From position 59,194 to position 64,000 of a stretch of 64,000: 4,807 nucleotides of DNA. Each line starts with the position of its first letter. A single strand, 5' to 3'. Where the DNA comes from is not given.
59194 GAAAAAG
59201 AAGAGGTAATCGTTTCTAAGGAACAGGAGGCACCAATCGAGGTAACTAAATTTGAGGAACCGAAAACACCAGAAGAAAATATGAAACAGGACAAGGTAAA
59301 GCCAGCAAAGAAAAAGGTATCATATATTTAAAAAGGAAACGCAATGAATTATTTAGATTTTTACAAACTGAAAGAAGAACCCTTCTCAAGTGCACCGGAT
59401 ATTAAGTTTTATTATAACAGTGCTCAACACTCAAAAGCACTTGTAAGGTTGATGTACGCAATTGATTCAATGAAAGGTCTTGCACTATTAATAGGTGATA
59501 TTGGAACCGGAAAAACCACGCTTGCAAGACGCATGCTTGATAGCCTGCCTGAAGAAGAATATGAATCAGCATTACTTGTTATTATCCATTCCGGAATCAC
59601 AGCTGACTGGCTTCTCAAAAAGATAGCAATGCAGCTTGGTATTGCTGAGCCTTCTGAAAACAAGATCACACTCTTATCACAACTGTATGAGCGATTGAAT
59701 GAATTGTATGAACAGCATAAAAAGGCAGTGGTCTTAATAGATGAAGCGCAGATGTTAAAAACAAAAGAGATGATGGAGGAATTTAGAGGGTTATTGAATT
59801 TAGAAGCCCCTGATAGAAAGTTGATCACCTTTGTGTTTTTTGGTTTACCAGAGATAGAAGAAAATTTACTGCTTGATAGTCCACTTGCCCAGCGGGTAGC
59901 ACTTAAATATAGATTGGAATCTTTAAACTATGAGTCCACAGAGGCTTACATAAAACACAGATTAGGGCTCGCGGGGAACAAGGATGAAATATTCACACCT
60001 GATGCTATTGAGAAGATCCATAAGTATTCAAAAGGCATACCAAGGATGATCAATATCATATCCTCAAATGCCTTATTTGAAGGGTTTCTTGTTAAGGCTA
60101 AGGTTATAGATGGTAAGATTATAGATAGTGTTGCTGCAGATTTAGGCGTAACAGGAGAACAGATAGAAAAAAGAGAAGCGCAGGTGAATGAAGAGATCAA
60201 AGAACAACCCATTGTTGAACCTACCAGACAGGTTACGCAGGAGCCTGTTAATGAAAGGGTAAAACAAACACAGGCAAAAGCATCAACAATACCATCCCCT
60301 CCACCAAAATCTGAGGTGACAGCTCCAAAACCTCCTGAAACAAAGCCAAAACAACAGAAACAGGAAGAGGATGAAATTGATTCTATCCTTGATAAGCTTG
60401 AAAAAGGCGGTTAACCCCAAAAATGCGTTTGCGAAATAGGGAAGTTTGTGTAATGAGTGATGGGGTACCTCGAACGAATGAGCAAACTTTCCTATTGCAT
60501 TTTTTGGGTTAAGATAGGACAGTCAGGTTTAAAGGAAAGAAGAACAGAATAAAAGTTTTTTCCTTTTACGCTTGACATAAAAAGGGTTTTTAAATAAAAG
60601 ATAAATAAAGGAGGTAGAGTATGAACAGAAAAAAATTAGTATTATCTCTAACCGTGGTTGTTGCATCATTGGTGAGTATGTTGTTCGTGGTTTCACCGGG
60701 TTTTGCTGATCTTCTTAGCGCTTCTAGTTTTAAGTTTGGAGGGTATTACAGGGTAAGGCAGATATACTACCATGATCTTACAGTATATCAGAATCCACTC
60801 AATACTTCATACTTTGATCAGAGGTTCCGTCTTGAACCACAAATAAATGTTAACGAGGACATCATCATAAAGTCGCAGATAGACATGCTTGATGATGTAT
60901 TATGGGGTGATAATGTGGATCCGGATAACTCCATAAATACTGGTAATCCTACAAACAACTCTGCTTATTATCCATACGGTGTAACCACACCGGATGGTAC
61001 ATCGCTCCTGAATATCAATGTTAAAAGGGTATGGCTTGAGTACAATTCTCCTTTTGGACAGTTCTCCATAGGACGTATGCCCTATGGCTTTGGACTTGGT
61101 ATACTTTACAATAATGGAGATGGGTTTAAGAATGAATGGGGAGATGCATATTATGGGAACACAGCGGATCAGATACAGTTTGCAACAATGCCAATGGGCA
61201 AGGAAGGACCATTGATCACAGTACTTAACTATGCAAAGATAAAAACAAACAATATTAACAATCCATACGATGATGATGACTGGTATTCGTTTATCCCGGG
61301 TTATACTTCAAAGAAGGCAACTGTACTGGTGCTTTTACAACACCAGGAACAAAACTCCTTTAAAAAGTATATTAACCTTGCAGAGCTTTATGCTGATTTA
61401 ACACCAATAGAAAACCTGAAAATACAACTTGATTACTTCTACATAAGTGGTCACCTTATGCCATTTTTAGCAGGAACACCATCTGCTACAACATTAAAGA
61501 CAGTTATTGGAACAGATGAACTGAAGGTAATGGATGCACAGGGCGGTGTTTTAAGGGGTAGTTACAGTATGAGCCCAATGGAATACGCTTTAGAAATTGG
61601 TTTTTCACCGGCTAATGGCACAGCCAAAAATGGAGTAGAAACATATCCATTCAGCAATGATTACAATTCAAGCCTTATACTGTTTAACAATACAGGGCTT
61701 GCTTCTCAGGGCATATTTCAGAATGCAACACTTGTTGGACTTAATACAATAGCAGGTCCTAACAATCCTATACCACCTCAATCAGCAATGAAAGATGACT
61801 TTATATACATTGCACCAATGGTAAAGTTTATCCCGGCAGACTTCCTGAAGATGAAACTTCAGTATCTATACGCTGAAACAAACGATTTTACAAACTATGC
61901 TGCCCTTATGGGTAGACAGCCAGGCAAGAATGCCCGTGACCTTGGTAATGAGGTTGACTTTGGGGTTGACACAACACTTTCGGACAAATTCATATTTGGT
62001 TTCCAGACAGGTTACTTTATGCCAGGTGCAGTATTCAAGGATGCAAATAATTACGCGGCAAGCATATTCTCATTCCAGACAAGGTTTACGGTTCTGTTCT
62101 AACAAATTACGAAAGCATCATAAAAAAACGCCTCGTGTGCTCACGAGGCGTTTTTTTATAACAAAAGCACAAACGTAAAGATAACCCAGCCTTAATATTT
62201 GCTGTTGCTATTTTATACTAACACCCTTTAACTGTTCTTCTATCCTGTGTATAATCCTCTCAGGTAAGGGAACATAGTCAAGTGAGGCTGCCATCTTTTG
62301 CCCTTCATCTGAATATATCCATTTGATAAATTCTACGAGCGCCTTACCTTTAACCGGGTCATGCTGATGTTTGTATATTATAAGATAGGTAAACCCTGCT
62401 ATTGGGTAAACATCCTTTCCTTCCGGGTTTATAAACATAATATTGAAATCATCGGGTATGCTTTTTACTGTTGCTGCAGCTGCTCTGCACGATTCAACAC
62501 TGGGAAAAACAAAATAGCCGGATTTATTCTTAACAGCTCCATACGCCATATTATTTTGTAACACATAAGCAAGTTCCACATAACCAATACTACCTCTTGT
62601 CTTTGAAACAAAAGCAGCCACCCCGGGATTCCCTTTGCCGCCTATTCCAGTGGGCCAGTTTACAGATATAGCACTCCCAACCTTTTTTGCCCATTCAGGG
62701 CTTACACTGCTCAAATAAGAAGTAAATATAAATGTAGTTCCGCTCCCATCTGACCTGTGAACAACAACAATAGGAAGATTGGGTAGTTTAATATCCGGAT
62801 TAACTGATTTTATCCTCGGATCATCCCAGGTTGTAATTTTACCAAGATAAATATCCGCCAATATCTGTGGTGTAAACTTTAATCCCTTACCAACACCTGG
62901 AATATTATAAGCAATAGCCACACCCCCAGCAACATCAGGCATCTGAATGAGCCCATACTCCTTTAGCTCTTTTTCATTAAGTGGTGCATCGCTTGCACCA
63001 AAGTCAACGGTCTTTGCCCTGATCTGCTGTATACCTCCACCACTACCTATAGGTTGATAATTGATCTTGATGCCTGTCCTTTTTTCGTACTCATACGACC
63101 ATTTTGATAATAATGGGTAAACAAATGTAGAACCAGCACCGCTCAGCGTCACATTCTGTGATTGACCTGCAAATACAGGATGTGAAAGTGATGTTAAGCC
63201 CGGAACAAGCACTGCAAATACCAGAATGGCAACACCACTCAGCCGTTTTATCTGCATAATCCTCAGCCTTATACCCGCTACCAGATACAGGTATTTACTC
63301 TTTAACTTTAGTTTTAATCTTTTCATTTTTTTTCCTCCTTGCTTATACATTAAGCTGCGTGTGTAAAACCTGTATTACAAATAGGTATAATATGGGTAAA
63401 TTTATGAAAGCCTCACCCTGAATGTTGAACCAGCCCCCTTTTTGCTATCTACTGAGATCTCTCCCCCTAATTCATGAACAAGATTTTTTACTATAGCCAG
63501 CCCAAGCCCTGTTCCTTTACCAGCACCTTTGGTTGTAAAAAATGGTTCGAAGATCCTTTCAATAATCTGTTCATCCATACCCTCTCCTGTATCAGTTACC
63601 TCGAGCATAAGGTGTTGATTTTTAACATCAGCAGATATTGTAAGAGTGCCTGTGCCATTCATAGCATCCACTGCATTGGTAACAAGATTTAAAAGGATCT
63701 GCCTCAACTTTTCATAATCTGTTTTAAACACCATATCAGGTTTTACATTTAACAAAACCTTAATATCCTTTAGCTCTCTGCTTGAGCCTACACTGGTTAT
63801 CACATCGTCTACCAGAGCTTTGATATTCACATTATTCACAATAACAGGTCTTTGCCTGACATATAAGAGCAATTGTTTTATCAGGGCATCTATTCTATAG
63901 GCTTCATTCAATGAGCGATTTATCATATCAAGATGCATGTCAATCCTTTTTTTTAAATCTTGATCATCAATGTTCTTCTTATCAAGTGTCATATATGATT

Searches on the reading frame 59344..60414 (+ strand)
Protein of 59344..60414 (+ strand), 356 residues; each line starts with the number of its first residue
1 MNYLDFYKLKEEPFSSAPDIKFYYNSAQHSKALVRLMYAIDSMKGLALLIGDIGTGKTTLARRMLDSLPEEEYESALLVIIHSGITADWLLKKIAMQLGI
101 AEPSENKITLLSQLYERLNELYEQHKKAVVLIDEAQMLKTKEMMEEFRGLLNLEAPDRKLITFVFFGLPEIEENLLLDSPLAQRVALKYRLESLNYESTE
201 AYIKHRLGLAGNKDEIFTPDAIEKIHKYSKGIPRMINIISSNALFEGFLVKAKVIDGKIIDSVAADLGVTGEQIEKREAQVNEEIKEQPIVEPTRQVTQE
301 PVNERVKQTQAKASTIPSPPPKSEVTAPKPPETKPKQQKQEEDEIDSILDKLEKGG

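Call 31: search_protein_families(library=pfam, proteins=[window:59344-60414:+])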
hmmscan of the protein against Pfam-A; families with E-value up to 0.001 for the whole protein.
window:59344-60414:+ (356 aa): 14 families
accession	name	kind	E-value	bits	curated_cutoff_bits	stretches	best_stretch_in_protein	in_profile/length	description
PF13401.12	AAA_22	-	1.7e-23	83.8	27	1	43-174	4-129/130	AAA domain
PF07728.20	AAA_5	-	7e-07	29.8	22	1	48-152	3-91/139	AAA domain (dynein-related subfamily)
PF13191.12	AAA_16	-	7.1e-07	30.3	32.6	1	31-156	10-161/167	AAA ATPase domain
PF25201.1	nSTAND6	-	9.4e-07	29.4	27.7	1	48-142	22-117/148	Novel STAND NTPase 6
PF13604.12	AAA_30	-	1.5e-05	25.3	27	1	39-145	13-107/191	AAA domain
PF00931.28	NB-ARC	-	5.6e-05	23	23.5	1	44-134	19-108/248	NB-ARC domain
PF13245.12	AAA_19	-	7.4e-05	23.4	25.1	1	42-147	9-111/134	AAA domain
PF09848.15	SLFN-g3_helicase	-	0.0001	22.2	24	1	48-146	5-100/354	Schlafen group 3, DNA/RNA helicase domain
PF00004.35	AAA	-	0.00011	23.1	21.2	1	48-142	2-73/131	ATPase family associated with various cellular activities (AAA)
PF05621.17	TniB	-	0.00024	21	22.4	1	40-185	30-179/189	Bacterial TniB protein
PF12775.13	AAA_7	-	0.00051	20.1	25.8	0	44-78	33-67/181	P-loop containing dynein motor region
PF01637.24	ATPase_2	-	0.00058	20.2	33.2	0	47-152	23-140/225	ATPase domain predominantly from Archaea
PF00448.28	SRP54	-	0.00085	19.4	22.7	0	47-161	4-119/196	SRP54-type protein, GTPase domain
PF02367.23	TsaE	-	0.00099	19.5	26.6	0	28-73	5-51/128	Threonylcarbamoyl adenosine biosynthesis protein TsaE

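Call 53: find_encoding_contigs(protein=window:59344-60414:+, flank=10000, max_places=10)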
Protein window:59344-60414:+ (356 aa): 5 contigs read that carry it; 5 places shown.
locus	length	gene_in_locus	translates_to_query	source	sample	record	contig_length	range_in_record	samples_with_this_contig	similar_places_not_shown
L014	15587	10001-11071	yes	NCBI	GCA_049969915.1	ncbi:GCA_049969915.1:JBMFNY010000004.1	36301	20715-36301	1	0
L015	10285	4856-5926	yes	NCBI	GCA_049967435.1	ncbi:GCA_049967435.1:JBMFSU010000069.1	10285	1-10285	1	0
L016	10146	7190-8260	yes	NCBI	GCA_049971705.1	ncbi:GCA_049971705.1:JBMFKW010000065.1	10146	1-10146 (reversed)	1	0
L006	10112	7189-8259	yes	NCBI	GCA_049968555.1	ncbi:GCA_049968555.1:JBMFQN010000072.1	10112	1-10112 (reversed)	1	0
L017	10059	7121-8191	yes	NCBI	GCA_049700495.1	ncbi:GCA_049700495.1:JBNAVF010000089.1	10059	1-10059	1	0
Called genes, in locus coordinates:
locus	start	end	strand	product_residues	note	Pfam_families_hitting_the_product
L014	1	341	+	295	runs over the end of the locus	PF00350:Dynamin_N (faint), PF01926:MMR_HSR1, PF02421:FeoB_N, PF03193:RsgA_GTPase (faint), PF10662:PduV-EutP, PF00009:GTP_EFTU (weak), PF07650:KH_2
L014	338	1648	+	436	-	PF00071:Ras (faint), PF01926:MMR_HSR1, PF02421:FeoB_N, PF00009:GTP_EFTU, PF01926:MMR_HSR1, PF02421:FeoB_N, PF00009:GTP_EFTU, PF14714:KH_dom-like, +4 more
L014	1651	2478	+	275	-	PF03631:Virul_fac_BrkB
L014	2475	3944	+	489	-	PF00672:HAMP, PF00512:HisKA, PF02518:HATPase_c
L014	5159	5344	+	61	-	PF02954:HTH_8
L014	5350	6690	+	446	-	PF18073:Zn_ribbon_LapB, PF13481:AAA_25, PF03796:DnaB_C (weak), PF06745:ATPase, PF23442:DUF7125, PF06745:ATPase (weak), PF13541:ChlI (weak), PF05362:Lon_C, +1 more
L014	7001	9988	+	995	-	PF00515:TPR_1 (faint), PF07719:TPR_2 (faint), PF12895:ANAPC3 (faint), PF13174:TPR_6 (faint), PF13176:TPR_7 (faint), PF13181:TPR_8 (faint), PF14559:TPR_19 (weak), PF14559:TPR_19, +13 more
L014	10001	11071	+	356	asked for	PF13191:AAA_16 (weak), PF13604:AAA_30 (faint), PF25201:nSTAND6 (weak), PF13401:AAA_22, PF07728:AAA_5 (weak)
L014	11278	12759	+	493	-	-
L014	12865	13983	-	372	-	PF01547:SBP_bac_1, PF12849:PBP_like_2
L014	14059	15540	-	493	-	PF00512:HisKA, PF13581:HATPase_c_2 (weak), PF02518:HATPase_c, PF14501:HATPase_c_5 (weak)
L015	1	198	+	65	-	PF02954:HTH_8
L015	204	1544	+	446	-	PF18073:Zn_ribbon_LapB, PF13481:AAA_25, PF03796:DnaB_C (weak), PF06745:ATPase, PF23442:DUF7125, PF06745:ATPase (weak), PF13541:ChlI (weak), PF05362:Lon_C, +1 more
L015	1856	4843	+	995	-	PF00515:TPR_1 (faint), PF07719:TPR_2 (faint), PF12895:ANAPC3 (faint), PF13174:TPR_6 (faint), PF13176:TPR_7 (faint), PF13181:TPR_8 (faint), PF14559:TPR_19 (weak), PF14559:TPR_19, +13 more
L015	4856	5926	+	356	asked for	PF13191:AAA_16 (weak), PF13604:AAA_30 (faint), PF25201:nSTAND6 (weak), PF13401:AAA_22, PF07728:AAA_5 (weak)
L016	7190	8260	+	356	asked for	PF13191:AAA_16 (weak), PF13604:AAA_30 (faint), PF25201:nSTAND6 (weak), PF13401:AAA_22, PF07728:AAA_5 (weak)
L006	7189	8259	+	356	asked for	PF13191:AAA_16 (weak), PF13604:AAA_30 (faint), PF25201:nSTAND6 (weak), PF13401:AAA_22, PF07728:AAA_5 (weak)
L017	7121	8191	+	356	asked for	PF13191:AAA_16 (weak), PF13604:AAA_30 (faint), PF25201:nSTAND6 (weak), PF13401:AAA_22, PF07728:AAA_5 (weak)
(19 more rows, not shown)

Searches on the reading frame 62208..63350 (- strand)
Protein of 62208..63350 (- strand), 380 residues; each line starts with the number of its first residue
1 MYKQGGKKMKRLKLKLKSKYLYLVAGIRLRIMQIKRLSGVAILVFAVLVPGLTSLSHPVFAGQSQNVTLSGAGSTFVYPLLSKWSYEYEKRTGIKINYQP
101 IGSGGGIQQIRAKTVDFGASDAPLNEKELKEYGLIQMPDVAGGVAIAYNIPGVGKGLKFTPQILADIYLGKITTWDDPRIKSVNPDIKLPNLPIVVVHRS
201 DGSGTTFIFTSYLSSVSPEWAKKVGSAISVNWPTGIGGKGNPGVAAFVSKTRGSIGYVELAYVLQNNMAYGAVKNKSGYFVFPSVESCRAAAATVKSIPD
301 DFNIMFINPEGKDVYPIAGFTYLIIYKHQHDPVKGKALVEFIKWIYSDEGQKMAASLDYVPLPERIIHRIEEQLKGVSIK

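Call 46: find_encoding_contigs(protein=window:62208-63350:-, flank=10000, max_places=10)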
Protein window:62208-63350:- (380 aa): no gene with exactly this product is on record in the collection.

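Call 96: search_protein_families(library=pfam, proteins=[window:62208-63350:-])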
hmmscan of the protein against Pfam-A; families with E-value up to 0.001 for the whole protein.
window:62208-63350:- (380 aa): 4 families
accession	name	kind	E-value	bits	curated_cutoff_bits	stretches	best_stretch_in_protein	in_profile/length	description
PF12849.12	PBP_like_2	-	1.2e-45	156.8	27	1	63-349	5-267/267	PBP superfamily domain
PF01547.30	SBP_bac_1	-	4.9e-26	92.9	26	1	73-352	7-307/307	Bacterial extracellular solute-binding protein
PF12727.12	PBP_like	-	7.1e-05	22.5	27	1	89-215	5-115/193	PBP superfamily domain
PF13416.11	SBP_bac_8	-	0.00024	21.4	27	0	290-361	195-260/279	Bacterial extracellular solute-binding protein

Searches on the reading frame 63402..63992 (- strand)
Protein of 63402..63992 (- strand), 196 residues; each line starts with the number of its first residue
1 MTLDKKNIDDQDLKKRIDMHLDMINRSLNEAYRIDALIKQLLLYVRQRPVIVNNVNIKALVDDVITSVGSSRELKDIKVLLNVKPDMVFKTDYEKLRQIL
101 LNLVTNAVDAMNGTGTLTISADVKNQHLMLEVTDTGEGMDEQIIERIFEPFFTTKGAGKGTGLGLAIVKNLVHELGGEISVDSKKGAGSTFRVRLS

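Call 96: search_protein_families(library=pfam, proteins=[window:63402-63992:-])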
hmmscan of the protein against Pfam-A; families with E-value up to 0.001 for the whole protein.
window:63402-63992:- (196 aa): 4 families
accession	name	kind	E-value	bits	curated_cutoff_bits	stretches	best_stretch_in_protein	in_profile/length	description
PF02518.31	HATPase_c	-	2e-30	105.9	26.4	1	92-195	2-107/111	Histidine kinase-, DNA gyrase B-, and HSP90-like ATPase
PF14501.12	HATPase_c_5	-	1.8e-07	31.4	22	1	96-185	6-92/102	GHKL domain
PF13581.12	HATPase_c_2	-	8.6e-07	29.4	27.4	1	93-192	29-124/127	Histidine kinase-like ATPase domain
PF13589.12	HATPase_c_3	-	0.00032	21.2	25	1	97-149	4-55/137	Histidine kinase-, DNA gyrase B-, and HSP90-like ATPase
